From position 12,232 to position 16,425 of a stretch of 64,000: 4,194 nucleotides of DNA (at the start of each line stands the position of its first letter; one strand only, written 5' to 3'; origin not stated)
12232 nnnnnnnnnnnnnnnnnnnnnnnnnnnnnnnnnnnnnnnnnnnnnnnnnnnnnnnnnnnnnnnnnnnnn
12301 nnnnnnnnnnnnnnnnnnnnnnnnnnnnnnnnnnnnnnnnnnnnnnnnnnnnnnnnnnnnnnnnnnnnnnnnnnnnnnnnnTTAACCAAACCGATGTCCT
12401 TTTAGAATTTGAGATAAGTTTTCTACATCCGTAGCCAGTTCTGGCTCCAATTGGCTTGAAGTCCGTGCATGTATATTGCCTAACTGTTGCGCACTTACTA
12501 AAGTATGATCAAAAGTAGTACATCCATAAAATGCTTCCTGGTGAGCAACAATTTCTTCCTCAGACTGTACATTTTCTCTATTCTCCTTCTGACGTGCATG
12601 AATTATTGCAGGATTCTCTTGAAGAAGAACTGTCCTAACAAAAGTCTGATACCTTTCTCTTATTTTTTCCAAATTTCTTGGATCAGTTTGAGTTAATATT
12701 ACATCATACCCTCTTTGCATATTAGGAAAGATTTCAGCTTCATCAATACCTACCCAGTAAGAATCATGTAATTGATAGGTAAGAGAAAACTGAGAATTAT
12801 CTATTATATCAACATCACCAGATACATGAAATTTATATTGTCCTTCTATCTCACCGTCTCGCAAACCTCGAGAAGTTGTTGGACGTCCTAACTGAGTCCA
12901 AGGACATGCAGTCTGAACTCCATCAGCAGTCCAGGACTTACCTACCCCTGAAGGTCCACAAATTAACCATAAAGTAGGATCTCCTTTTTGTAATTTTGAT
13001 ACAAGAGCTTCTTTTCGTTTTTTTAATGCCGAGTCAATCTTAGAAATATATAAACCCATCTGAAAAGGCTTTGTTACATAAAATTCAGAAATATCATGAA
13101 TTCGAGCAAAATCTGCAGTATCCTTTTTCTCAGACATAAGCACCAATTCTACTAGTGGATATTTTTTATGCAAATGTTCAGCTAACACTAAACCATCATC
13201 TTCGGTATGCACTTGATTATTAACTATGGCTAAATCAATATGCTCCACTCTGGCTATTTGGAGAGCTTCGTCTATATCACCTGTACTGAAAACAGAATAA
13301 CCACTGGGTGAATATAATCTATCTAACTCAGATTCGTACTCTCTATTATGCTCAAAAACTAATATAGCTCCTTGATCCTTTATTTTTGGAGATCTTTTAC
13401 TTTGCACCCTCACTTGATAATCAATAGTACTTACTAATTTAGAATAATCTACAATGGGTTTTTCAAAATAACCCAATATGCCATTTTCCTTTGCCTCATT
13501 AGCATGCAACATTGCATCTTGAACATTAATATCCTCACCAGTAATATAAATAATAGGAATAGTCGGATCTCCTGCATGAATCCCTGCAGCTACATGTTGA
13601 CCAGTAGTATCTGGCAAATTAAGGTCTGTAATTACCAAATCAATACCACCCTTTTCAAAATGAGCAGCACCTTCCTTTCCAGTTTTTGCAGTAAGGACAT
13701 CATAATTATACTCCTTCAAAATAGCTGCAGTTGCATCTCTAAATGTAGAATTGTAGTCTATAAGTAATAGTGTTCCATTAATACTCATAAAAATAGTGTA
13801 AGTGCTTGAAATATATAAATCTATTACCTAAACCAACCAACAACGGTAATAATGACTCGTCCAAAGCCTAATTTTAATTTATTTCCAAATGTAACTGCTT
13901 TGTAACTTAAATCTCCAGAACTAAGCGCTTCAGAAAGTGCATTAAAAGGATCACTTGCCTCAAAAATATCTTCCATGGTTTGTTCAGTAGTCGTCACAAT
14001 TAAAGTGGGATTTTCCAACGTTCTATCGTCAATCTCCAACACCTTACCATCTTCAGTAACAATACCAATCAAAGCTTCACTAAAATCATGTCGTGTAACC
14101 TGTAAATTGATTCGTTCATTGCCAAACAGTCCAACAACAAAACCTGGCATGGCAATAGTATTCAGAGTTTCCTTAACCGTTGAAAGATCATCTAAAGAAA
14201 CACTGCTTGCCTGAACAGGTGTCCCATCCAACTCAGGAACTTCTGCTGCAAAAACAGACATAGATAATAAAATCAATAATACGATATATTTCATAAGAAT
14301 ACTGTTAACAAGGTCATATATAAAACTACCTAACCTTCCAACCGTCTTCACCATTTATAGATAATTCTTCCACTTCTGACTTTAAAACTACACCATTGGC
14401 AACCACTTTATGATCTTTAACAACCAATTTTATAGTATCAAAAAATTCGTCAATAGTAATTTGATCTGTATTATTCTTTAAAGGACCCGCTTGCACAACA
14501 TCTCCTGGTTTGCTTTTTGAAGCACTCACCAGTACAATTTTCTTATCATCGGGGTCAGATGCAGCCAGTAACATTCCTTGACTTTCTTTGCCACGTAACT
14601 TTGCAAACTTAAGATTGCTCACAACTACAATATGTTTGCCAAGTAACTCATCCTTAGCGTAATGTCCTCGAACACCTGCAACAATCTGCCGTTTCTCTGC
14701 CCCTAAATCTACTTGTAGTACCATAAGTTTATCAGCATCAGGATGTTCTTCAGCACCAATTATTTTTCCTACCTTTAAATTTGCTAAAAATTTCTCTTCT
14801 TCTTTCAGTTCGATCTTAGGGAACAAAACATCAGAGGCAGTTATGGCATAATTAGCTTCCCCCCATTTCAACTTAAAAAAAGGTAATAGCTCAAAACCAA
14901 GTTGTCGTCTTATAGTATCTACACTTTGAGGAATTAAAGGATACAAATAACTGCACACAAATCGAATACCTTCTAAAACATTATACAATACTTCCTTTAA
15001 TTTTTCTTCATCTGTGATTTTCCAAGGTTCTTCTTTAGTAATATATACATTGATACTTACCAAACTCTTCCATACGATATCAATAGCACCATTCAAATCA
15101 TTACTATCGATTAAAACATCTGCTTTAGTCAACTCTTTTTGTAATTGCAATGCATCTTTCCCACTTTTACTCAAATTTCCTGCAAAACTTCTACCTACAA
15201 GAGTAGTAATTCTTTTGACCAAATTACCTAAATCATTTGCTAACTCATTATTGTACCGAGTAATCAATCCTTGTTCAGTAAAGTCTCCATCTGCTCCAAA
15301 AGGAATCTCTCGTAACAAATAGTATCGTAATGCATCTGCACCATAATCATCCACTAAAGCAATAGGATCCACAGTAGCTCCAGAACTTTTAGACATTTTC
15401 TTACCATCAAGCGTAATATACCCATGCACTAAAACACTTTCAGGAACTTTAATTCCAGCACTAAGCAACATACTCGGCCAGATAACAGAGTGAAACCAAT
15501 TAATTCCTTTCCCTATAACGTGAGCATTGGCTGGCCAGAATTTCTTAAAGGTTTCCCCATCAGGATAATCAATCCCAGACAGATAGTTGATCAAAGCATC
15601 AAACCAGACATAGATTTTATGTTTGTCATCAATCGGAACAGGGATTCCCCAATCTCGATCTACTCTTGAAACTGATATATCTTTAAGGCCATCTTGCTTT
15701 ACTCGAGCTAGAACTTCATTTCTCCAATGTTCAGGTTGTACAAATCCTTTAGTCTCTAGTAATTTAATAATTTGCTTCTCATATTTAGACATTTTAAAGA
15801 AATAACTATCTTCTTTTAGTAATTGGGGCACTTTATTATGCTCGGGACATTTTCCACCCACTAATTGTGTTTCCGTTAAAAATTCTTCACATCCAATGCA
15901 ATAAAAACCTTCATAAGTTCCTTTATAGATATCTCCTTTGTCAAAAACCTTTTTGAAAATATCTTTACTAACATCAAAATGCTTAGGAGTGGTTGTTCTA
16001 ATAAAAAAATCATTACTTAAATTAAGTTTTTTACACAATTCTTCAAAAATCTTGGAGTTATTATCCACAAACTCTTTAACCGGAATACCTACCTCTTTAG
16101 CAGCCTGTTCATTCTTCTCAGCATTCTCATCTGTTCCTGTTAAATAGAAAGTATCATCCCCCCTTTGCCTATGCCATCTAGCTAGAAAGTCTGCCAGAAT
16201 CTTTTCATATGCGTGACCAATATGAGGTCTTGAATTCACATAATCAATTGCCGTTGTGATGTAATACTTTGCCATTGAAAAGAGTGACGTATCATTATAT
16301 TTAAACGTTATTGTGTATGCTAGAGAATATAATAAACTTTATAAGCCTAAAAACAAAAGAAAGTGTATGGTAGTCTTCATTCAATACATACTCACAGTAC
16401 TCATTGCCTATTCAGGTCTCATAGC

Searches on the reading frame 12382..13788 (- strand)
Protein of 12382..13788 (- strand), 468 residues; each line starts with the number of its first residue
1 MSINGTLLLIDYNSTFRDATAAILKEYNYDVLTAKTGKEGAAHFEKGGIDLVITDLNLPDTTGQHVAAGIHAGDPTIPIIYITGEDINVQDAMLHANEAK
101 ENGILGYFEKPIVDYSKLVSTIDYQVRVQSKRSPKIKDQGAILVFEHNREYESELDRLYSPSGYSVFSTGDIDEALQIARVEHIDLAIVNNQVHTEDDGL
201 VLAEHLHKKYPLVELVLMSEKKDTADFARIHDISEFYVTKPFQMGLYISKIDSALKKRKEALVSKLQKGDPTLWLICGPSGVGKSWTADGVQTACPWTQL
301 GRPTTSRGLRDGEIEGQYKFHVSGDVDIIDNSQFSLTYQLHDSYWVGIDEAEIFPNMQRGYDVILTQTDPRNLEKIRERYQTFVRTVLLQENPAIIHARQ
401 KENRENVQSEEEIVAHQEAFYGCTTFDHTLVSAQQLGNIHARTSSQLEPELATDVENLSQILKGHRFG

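Call 65: search_protein_families(library=pfam, proteins=[window:12382-13788:-], max_evalue=0.00001)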
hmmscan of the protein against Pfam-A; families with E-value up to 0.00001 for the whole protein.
window:12382-13788:- (468 aa): 1 family
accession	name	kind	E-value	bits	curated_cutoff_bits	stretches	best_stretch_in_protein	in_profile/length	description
PF00072.30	Response_reg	-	5e-25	88.3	30.2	2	8-122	2-110/111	Response regulator receiver domain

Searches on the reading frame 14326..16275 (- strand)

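Call 65: search_protein_families(library=pfam, proteins=[window:14326-16275:-], max_evalue=0.00001)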
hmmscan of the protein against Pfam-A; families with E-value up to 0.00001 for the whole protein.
window:14326-16275:- (649 aa): 4 families
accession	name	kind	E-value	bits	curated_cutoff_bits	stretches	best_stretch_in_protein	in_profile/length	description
PF09334.17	tRNA-synt_1g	-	5.4e-103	345.2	20.1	2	148-356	174-390/391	tRNA synthetases class I (M)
PF00133.28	tRNA-synt_1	-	3e-34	118.9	22.7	2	3-215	24-245/414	tRNA synthetases class I (I, L, M and V)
PF01588.26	tRNA_bind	-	7.8e-30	103.3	27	1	500-591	1-94/96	Putative tRNA binding domain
PF01406.26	tRNA-synt_1e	-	1.6e-09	38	27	0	13-120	19-125/301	tRNA synthetases class I (C) catalytic domain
